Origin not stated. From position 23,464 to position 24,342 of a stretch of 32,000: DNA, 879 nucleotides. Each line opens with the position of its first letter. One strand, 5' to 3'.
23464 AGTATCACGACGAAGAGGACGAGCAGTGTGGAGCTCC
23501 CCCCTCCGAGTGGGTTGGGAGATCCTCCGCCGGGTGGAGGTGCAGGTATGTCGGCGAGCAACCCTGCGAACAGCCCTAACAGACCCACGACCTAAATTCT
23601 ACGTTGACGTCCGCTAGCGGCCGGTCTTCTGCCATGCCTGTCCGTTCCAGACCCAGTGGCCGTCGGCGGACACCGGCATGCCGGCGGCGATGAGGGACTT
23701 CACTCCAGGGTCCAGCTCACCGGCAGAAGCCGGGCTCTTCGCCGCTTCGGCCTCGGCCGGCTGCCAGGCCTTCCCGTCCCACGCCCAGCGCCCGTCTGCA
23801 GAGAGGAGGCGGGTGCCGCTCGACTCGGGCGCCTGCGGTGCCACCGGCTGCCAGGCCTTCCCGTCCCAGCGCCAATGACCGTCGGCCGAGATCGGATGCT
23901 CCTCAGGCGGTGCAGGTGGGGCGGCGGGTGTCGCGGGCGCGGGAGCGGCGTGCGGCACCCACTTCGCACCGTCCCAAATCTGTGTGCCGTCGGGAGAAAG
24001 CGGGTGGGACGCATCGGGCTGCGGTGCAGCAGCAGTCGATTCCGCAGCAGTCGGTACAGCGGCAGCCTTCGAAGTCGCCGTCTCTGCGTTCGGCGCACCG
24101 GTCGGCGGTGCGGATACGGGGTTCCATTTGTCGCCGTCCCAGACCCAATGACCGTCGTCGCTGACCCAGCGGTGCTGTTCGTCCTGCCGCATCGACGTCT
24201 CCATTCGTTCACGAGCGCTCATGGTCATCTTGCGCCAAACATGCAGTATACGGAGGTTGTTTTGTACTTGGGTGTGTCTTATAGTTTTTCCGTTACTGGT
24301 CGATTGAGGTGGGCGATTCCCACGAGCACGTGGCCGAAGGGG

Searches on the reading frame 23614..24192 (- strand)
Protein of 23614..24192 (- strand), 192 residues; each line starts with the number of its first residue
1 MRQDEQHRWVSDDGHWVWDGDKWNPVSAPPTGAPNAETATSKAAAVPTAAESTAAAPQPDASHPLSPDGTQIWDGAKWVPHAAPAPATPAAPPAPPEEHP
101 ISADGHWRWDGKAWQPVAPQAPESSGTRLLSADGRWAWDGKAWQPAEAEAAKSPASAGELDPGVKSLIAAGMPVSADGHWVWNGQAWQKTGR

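Call 63: search_protein_families(library=pfam, proteins=[window:23614-24192:-], max_evalue=0.01)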
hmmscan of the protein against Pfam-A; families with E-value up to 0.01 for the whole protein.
window:23614-24192:- (192 aa): 2 families
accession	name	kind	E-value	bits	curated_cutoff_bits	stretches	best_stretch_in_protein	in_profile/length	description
PF12779.12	WXXGXW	-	0.00037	21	18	0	9-29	4-24/26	WXXGXW repeat (2 copies)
PF10708.14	DUF2510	-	0.0038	17.4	24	1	73-91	17-35/35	Protein of unknown function (DUF2510)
